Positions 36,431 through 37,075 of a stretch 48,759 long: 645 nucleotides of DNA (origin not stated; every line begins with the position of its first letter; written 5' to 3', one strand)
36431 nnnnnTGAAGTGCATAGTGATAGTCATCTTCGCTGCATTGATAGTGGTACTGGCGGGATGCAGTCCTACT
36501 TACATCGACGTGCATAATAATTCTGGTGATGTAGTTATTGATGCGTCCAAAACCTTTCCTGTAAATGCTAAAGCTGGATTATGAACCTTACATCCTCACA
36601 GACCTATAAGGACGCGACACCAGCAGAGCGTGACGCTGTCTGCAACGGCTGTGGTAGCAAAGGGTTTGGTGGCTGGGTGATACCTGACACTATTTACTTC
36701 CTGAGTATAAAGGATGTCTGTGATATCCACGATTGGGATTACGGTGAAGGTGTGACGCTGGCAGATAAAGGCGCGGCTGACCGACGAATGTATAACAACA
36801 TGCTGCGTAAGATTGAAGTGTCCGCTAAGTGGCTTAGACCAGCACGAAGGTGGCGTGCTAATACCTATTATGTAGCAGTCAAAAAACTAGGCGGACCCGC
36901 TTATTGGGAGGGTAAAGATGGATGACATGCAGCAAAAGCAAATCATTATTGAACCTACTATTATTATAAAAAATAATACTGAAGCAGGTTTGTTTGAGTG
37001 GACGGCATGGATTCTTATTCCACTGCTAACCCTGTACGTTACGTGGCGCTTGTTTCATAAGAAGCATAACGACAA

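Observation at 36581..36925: Phospholipase-A2-like HDxxY protein embedded in the lysis cassette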

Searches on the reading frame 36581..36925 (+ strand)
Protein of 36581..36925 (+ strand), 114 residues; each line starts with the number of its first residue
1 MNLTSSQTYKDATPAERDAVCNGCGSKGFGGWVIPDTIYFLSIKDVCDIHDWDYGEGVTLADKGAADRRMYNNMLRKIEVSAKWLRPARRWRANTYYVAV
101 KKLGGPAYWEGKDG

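Call 3: search_protein_families(library=pfam, proteins=[window:36581-36925:+], max_evalue=1)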
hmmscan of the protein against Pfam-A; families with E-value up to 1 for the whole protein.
window:36581-36925:+ (114 aa): 1 family
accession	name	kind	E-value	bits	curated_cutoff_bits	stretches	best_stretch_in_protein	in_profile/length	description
PF09056.16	Phospholip_A2_3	-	0.16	13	29.4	1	34-104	35-110/110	Prokaryotic phospholipase A2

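Call 4: search_protein_families(library=phrogs, proteins=[window:36581-36925:+], max_evalue=0.1)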
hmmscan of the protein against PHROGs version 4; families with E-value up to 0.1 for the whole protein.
window:36581-36925:+ (114 aa): 1 family
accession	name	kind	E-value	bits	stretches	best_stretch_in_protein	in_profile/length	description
phrog_6098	-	unknown function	4.4e-05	24.8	1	42-111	16-73/78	-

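Call 5: find_homologous_proteins(query=window:36581-36925:+, max_evalue=0.001)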
Query window:36581-36925:+ (114 aa): 6 proteins with E <= 0.001 among 9 candidates.
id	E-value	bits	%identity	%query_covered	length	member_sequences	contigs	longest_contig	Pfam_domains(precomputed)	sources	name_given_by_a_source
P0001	5.8e-75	267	100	100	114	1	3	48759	-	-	-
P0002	5.5e-48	180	79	86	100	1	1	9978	-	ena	-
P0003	1.5e-31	127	55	97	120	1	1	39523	-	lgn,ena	-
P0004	2.8e-30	123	54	97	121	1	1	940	-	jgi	-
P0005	3.1e-27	113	53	98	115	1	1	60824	-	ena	-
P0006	5.7e-22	96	44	99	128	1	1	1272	-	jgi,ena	-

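Call 6: search_solved_structures(query=window:36581-36925:+, max_evalue=10, show_alignments=3)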
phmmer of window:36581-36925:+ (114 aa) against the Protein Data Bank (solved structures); distinct sequences matched with E-value up to 10: 3.
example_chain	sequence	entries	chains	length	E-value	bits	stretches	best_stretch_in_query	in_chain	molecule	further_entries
2ckf_A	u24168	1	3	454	0.037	17.3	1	46-86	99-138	RING-HYDROXYLATING DIOXYGENASE ALPHA SUBUNIT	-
2gbw_A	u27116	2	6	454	0.66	13.2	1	46-86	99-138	Biphenyl 2,3-Dioxygenase Alpha Subunit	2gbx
6fyq_A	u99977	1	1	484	1.7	11.9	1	27-50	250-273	amine transaminase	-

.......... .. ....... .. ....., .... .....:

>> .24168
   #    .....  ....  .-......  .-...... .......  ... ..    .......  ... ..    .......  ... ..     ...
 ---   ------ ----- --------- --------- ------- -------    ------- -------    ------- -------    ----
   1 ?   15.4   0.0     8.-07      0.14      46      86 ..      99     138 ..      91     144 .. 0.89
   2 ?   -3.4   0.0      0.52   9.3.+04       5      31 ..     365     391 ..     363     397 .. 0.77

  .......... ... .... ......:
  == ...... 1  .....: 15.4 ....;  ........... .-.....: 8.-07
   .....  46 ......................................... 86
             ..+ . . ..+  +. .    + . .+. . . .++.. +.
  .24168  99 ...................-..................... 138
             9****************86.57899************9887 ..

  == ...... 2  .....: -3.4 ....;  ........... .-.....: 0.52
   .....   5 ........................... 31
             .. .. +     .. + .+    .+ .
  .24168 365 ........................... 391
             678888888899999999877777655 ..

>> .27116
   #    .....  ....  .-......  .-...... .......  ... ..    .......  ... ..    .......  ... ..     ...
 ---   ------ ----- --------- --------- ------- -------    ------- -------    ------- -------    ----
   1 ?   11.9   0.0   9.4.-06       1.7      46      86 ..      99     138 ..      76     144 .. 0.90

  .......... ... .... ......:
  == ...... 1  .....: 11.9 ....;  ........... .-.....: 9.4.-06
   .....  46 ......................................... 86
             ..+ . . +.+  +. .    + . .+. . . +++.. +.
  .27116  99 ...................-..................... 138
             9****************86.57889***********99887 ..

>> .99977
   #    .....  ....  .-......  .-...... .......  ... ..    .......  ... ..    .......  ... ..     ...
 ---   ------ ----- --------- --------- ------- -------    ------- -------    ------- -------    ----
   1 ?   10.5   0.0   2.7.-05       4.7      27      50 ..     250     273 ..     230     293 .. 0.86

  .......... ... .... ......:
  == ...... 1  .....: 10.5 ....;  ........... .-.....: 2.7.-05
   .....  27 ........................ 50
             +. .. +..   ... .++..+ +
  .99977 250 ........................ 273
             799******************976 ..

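Call 9: search_solved_structures(query=A1, max_evalue=10, show_alignments=4)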
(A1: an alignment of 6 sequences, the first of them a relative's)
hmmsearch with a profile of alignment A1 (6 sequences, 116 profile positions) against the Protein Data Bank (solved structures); distinct sequences matched with E-value up to 10: 13.
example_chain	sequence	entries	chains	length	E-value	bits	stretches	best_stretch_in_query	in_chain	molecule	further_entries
1faz_A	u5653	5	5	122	0.00091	22.6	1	36-106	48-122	PHOSPHOLIPASE A2 | putative secreted protein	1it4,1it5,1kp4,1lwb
4aup_A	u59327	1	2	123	0.0019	21.5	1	37-106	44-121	PHOSPHOLIPASE A2 GROUP XIII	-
8k1w_A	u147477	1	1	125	0.01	19.2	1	33-107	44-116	PLA2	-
2jne_A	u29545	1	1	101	0.11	15.8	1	3-68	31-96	Hypothetical protein yfgJ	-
4uys_A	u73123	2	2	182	0.36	14.2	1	20-72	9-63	FLOCCULATION PROTEIN FLO11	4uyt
4ndb_A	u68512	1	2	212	0.38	14.1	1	41-91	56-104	Calexcitin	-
4ndd_A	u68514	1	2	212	0.38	14.1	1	41-91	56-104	Calexcitin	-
4uyr_A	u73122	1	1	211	0.44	13.9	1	20-72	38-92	FLOCCULATION PROTEIN FLO11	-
7ygk_A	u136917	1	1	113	0.61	13.4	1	36-106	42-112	phospholipase A2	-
3gpv_A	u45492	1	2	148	0.71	13.2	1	42-96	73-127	Transcriptional regulator, MerR family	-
3o3x_A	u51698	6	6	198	1.4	12.3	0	73-89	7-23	gp41-5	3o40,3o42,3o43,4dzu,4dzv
2jrp_A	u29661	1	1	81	1.5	12.2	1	5-69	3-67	Putative cytoplasmic protein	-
4f61_I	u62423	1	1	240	3.9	10.8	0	63-97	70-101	Stathmin-like domain R4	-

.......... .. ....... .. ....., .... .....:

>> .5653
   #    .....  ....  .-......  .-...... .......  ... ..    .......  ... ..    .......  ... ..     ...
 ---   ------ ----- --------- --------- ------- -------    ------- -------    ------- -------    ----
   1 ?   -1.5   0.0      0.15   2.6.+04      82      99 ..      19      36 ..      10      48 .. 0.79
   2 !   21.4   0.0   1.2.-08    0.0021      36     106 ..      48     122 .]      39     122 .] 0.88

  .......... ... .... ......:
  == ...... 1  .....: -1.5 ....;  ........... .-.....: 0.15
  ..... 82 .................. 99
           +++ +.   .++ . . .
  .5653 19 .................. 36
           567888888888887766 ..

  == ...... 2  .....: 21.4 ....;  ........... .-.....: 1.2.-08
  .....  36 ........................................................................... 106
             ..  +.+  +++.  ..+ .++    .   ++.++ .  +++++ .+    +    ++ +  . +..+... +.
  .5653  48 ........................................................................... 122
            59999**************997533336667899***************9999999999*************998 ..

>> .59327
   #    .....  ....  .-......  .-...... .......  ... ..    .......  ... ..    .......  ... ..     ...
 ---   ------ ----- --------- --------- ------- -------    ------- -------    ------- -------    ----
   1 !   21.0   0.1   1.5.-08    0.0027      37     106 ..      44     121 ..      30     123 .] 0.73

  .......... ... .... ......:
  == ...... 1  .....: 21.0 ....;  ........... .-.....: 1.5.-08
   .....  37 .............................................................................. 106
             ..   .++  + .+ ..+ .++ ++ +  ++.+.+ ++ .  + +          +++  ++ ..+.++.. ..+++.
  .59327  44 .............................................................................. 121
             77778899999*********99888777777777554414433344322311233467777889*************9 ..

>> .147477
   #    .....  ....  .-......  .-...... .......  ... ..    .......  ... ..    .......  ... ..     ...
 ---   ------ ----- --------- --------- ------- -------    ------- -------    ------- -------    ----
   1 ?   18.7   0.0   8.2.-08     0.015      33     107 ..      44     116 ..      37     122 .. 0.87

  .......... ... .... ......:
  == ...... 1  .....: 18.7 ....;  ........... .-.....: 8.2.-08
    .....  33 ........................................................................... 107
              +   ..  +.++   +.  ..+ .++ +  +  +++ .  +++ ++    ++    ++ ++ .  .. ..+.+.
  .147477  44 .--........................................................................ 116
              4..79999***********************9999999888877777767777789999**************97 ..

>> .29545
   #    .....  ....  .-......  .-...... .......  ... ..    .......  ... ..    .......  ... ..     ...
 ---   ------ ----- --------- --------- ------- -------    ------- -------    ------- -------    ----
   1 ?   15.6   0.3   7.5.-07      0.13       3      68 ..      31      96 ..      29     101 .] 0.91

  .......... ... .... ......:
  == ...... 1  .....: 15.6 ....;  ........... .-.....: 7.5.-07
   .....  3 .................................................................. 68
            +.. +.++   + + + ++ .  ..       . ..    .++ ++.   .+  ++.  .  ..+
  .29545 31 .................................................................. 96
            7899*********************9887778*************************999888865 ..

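Call 12: search_dna_similar(query=window:36581-36925:+, collection=phages, mode=protein, max_evalue=1, max_rows=40)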
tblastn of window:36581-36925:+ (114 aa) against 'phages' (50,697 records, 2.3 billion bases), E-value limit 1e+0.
Records with a match: 3; places in all: 3; records where one place covers at least 80% of the query: 2.
Best place of each record, by identity: <60% 3.
By first word of the organism name: Vibrio 2; Thiohalocapsa 1.
By host as written in the record: Vibrio sp. 2; - 1.
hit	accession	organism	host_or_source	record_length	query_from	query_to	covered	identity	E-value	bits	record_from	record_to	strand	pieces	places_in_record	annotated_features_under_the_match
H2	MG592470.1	Vibrio phage 1.097.O._10N.286.49.B3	Vibrio sp.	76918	12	114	90%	42.1%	2e-16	79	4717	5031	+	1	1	phospholipase A2 domain protein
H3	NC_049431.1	Vibrio phage 1.097.O._10N.286.49.B3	Vibrio sp.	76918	12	114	90%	42.1%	2e-16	79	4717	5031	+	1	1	phospholipase A2 domain protein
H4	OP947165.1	Thiohalocapsa phage LS06-2018-MD03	-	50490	18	108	80%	37.6%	6e-7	52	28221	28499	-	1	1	DNA binding protein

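Call 14: get_annotated_region(hit=H2, flank=5000)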
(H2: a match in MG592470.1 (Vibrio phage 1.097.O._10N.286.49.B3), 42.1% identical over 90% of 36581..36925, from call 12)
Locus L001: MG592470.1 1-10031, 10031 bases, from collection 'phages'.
description: Vibrio phage 1.097.O._10N.286.49.B3, partial genome.
organism: Vibrio phage 1.097.O._10N.286.49.B3 (NCBI taxid 1881383)
taxonomy: Viruses; Duplodnaviria; Heunggongvirae; Uroviricota; Caudoviricetes; Schitoviridae; Pontosvirinae; Dorisvirus; Dorisvirus 49B3
host: Vibrio sp.; source: iron chloride precipitation of 0.2um-filtered seawater, resuspended in oxalate solution; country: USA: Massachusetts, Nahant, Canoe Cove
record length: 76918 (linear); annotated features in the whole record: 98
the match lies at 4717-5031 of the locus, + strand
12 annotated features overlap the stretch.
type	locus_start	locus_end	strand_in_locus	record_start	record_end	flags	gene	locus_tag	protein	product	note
CDS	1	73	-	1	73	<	-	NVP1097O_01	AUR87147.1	hypothetical protein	NVP1097O_01; tara_best_match:OM-RGC.v1.027692896; cvp_best_match:CAMPEP_0000020188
CDS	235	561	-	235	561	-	-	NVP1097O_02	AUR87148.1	hypothetical protein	NVP1097O_02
CDS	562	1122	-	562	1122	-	-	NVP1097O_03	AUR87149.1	Clp protease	NVP1097O_03; aclame_best_match:protein:vir:5316; tara_best_match:OM-RGC.v1.018848564; cvp_best_match:CAMPEP_0000016682; ...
CDS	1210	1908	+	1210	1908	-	-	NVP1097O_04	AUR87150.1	hypothetical protein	NVP1097O_04; aclame_best_match:protein:vir:95864; tara_best_match:OM-RGC.v1.012305714; ...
CDS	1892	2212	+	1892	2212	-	-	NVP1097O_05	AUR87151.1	hypothetical protein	NVP1097O_05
CDS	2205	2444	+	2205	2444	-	-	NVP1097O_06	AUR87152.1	hypothetical protein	NVP1097O_06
CDS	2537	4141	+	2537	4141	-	-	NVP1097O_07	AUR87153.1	terminase large subunit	NVP1097O_07; aclame_best_match:protein:vir:95873; tara_best_match:OM-RGC.v1.001366677; ...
CDS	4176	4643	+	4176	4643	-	-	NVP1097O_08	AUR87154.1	coil containing protein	NVP1097O_08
CDS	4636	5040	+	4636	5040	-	-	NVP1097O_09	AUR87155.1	phospholipase A2 domain protein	NVP1097O_09; tara_best_match:OM-RGC.v1.026953596; InterPro:IPR016090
CDS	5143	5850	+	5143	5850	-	-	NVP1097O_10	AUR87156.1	head completion adaptor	NVP1097O_10; tara_best_match:OM-RGC.v1.012102277; cvp_best_match:CAMPEP_0000020292; VirFam ID:Head completion adaptor ...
CDS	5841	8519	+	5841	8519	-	-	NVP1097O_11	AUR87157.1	hypothetical protein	NVP1097O_11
CDS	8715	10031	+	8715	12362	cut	-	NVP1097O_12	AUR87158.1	coil containing protein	NVP1097O_12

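Call 15: get_annotated_region(hit=H4, flank=5000)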
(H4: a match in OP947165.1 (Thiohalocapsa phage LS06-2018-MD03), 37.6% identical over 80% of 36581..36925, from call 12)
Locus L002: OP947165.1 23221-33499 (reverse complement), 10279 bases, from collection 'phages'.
description: Thiohalocapsa phage LS06-2018-MD03, complete genome.
organism: Thiohalocapsa phage LS06-2018-MD03 (NCBI taxid 3003841)
taxonomy: Viruses; Duplodnaviria; Heunggongvirae; Uroviricota; Caudoviricetes
host: -; source: -; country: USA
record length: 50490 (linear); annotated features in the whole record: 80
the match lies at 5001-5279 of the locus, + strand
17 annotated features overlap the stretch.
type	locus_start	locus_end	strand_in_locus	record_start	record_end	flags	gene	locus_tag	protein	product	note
CDS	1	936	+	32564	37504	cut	-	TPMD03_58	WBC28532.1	tail length tape measure protein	-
CDS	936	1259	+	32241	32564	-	-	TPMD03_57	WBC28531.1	hypothetical protein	-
CDS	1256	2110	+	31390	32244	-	-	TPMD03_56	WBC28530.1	hypothetical protein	-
CDS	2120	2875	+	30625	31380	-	-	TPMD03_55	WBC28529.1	long tail fiber protein distal subunit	-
CDS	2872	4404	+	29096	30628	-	-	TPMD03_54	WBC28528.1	hypothetical protein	-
CDS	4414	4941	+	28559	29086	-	-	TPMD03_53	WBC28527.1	hypothetical protein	-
CDS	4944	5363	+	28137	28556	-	-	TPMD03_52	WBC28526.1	DNA binding protein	-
CDS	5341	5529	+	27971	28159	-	-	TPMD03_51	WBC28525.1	hypothetical protein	-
CDS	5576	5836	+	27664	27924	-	-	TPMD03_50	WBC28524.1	UmuD-like protein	-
CDS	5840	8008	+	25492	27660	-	-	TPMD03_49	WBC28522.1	hypothetical protein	-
CDS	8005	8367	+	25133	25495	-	-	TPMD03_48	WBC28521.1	replication origin binding protein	-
CDS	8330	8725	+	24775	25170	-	-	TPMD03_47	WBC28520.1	peptidase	-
CDS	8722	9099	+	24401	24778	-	-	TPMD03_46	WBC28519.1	hemolysin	-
CDS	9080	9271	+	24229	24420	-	-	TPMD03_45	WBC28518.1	Rz-like spanin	-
CDS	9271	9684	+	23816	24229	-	-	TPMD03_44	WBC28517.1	hypothetical protein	-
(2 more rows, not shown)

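Call 16: search_protein_representatives(alignment_id=A1)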
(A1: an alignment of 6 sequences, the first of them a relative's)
Query: 6 sequences, 116 profile positions. Proteins with E-value up to 0.001 (for the whole library): 1832; up to 1e-10: 827; up to 1e-30: 70. The best 150 are listed.
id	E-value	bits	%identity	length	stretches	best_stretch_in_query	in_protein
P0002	1.4e-51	189.7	-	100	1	17-115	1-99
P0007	2.2e-44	166.4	-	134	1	2-115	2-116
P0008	5.1e-44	165.3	-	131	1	4-115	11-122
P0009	6.1e-43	161.8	-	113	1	3-112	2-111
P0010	1.8e-42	160.3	-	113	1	3-114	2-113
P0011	2.5e-42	159.8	-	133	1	3-115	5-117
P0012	6.7e-42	158.4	-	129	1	3-115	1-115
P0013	1.7e-40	154.0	-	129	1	3-115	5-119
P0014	1.1e-39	151.3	-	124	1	4-115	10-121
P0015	2.1e-39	150.4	-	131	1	4-115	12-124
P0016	2.2e-39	150.4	-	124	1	3-115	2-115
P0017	3.0e-39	149.9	-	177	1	3-115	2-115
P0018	5.6e-39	149.0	-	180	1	2-114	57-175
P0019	1.6e-37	144.4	-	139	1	5-115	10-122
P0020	5.1e-37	142.7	-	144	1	4-115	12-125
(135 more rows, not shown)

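Call 19: search_solved_structures(query=A2, max_evalue=1, show_alignments=3)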
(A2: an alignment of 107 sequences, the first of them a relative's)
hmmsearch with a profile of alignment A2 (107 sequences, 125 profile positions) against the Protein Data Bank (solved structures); distinct sequences matched with E-value up to 1: 5.
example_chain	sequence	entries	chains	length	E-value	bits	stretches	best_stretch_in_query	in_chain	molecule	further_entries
1faz_A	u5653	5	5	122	1.9e-07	34.4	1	37-109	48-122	PHOSPHOLIPASE A2 | putative secreted protein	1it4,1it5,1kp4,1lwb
4aup_A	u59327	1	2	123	6.5e-06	29.5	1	38-109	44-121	PHOSPHOLIPASE A2 GROUP XIII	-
7ygk_A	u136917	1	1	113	2.5e-05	27.6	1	36-109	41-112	phospholipase A2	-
8k1w_A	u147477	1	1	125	0.00013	25.2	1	38-111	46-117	PLA2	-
2jne_A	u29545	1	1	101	0.087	16.1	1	4-69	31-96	Hypothetical protein yfgJ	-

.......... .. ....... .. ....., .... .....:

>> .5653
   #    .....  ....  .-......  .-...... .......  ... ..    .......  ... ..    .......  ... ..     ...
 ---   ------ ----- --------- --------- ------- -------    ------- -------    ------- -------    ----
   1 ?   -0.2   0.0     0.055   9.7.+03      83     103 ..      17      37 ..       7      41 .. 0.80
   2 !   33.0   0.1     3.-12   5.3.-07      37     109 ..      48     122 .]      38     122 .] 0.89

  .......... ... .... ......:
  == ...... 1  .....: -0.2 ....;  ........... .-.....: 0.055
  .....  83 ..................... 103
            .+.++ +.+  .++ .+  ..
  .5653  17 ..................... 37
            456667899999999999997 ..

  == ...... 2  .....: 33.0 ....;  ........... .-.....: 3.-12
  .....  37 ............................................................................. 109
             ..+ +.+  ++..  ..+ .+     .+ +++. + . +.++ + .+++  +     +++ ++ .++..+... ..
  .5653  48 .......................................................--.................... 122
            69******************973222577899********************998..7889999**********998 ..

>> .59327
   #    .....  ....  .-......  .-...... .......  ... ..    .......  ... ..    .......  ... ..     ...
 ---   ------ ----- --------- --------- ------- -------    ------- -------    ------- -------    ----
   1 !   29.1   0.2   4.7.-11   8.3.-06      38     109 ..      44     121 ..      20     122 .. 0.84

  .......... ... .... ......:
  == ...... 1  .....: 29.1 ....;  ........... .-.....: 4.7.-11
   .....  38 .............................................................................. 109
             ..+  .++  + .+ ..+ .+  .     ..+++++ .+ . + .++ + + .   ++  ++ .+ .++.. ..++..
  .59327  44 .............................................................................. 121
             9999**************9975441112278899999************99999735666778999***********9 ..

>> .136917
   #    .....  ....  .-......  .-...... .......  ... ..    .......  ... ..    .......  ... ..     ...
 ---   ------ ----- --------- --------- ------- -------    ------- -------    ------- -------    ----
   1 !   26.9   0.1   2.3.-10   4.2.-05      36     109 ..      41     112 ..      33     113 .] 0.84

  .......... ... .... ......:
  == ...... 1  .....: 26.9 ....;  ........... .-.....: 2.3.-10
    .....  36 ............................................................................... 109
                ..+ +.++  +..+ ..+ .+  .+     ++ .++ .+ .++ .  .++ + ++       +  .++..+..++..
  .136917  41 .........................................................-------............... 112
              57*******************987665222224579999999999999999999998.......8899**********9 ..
